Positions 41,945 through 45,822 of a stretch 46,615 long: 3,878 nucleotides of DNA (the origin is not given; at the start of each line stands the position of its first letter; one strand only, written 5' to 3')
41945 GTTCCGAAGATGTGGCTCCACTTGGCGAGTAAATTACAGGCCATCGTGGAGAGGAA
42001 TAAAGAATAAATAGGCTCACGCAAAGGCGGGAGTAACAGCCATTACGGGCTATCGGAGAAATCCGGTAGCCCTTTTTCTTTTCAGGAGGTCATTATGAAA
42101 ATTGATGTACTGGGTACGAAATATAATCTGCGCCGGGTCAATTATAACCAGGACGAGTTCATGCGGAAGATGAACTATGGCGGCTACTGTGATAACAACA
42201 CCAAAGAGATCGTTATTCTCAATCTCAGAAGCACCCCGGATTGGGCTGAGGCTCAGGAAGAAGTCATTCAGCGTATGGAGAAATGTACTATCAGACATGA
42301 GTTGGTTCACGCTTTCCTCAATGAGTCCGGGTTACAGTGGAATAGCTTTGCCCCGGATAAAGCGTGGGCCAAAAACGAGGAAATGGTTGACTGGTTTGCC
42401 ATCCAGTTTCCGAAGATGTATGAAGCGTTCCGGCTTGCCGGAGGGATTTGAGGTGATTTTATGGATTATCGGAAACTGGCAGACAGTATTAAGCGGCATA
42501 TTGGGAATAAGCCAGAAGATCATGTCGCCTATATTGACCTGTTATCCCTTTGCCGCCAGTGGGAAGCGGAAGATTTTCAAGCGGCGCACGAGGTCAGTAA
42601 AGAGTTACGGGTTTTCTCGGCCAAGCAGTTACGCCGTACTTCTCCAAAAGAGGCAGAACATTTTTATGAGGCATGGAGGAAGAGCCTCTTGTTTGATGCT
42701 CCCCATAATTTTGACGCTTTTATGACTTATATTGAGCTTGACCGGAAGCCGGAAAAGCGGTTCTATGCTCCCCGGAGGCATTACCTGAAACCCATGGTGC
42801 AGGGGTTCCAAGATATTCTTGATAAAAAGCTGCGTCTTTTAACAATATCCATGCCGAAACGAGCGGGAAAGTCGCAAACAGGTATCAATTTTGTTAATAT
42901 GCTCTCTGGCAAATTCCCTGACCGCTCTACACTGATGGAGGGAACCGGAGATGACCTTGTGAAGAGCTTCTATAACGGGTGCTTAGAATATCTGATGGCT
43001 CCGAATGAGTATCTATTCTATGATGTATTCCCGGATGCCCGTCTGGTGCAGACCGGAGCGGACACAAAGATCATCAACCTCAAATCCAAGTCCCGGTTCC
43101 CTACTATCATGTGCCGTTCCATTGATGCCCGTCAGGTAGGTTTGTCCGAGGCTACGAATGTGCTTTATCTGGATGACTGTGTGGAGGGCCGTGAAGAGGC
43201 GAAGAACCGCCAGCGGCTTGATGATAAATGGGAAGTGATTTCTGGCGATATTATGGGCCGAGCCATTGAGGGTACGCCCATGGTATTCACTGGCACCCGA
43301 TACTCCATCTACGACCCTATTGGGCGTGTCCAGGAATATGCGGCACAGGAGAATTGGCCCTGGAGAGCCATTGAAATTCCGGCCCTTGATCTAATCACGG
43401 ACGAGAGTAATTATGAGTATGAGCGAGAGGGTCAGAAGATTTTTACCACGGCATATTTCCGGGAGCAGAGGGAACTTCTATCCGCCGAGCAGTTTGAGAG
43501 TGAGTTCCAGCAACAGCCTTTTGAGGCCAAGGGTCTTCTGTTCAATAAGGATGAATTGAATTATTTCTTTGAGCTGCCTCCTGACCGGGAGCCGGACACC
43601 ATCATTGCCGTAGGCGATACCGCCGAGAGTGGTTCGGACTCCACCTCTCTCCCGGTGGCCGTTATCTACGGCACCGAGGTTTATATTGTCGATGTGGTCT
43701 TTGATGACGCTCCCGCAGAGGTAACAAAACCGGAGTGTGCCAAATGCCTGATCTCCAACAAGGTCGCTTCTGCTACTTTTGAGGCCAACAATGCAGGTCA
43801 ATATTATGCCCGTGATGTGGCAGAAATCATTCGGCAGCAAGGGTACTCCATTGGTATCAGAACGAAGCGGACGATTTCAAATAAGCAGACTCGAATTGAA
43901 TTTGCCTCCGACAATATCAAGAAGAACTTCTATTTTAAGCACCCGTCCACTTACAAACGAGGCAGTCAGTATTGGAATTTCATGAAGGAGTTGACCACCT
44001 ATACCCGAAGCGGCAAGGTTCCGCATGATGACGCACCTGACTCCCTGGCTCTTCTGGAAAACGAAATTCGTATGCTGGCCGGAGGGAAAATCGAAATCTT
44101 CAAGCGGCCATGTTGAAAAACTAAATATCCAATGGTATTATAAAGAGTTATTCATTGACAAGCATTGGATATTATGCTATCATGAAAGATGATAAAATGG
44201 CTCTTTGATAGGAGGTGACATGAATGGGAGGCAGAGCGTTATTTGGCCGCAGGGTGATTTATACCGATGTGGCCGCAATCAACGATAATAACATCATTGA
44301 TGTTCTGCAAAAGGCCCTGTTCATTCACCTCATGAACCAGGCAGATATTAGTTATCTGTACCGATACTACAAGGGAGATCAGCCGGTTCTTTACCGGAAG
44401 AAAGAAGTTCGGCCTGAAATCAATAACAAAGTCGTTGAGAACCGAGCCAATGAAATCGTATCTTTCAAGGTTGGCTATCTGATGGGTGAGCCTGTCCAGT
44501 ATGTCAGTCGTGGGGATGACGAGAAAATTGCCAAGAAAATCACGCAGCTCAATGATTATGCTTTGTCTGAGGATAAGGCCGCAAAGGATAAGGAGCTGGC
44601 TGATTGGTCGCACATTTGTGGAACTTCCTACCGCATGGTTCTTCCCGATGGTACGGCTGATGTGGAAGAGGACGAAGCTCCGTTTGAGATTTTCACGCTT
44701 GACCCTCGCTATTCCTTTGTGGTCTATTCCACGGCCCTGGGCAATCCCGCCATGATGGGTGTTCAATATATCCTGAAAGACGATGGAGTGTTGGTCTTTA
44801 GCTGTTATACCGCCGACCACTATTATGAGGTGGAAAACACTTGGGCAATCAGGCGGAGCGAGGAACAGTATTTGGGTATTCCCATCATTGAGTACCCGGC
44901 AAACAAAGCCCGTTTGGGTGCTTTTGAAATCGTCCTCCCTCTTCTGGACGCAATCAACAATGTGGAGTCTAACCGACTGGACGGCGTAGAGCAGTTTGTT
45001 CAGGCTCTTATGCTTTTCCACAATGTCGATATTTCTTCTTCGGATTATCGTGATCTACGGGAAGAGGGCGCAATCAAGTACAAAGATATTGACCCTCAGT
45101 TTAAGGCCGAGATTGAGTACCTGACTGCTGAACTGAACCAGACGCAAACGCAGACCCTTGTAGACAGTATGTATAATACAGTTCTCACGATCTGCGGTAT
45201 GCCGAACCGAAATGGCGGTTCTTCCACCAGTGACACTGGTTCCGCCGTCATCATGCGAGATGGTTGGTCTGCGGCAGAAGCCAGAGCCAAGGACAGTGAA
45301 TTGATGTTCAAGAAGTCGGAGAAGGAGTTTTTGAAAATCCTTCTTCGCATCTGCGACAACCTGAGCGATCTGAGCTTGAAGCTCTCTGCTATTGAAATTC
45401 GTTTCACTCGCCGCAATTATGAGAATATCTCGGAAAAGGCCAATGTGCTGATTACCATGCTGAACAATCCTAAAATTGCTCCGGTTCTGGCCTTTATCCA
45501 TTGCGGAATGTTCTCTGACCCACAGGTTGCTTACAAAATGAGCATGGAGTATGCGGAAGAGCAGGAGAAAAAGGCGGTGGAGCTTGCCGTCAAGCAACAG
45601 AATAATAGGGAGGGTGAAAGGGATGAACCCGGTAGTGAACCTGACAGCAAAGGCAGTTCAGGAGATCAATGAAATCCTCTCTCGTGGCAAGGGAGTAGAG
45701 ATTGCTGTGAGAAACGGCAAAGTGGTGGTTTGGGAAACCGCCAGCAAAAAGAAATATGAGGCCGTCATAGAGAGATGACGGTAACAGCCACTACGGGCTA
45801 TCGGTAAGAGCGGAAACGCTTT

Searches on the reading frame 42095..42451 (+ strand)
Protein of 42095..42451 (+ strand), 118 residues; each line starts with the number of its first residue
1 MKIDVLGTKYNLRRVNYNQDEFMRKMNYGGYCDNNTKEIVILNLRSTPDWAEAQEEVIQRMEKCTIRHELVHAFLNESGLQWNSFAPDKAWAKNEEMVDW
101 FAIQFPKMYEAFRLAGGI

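Call 13: search_protein_families(library=pfam, proteins=[window:42095-42451:+], max_evalue=0.1)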
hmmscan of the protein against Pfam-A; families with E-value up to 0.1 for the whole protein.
window:42095-42451:+ (118 aa): 1 family
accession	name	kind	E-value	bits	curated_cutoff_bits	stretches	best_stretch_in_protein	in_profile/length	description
PF09637.15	Med18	-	0.067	13.5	21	1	18-81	84-148/243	Med18 protein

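Call 42: search_protein_families(library=ncbifam, proteins=[window:42095-42451:+], max_evalue=0.05)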
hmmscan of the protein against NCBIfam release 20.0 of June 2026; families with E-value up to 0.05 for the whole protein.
window:42095-42451:+ (118 aa): 0 families

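Call 43: search_protein_families(library=phrogs, proteins=[window:42095-42451:+], max_evalue=0.001)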
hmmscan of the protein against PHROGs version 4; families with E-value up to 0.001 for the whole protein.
window:42095-42451:+ (118 aa): 1 family
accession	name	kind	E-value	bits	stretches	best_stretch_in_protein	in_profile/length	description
phrog_1233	-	unknown function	4.9e-20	72.9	1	1-112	10-104/306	-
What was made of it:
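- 42095..42451 (+): HExxH gene (118 aa): a clean presence/absence cassette between T1 and terL. phrog_1233 4.9e-20 (call 43).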

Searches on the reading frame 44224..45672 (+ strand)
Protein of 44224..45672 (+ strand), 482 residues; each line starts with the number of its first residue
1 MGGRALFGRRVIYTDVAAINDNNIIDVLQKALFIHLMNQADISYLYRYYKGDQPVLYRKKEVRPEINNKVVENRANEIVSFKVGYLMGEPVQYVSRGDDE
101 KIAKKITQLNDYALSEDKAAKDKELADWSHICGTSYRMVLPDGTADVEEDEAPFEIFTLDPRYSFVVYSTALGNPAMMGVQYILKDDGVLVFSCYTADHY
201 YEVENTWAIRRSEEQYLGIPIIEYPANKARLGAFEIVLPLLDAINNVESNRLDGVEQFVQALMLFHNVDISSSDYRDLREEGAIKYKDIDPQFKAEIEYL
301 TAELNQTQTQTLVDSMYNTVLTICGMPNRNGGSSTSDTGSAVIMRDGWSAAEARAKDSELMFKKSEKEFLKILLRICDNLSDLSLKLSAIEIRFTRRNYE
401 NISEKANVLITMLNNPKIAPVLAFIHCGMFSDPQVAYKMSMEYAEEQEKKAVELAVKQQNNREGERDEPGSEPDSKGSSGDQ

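Call 13: search_protein_families(library=pfam, proteins=[window:44224-45672:+], max_evalue=0.1)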
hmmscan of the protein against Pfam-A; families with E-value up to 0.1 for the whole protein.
window:44224-45672:+ (482 aa): 1 family
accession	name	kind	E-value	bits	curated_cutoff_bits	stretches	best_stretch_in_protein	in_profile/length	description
PF05133.19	SPP1_portal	-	7.5e-78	262.8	25.5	1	32-451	5-413/416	Phage portal protein, SPP1 Gp6-like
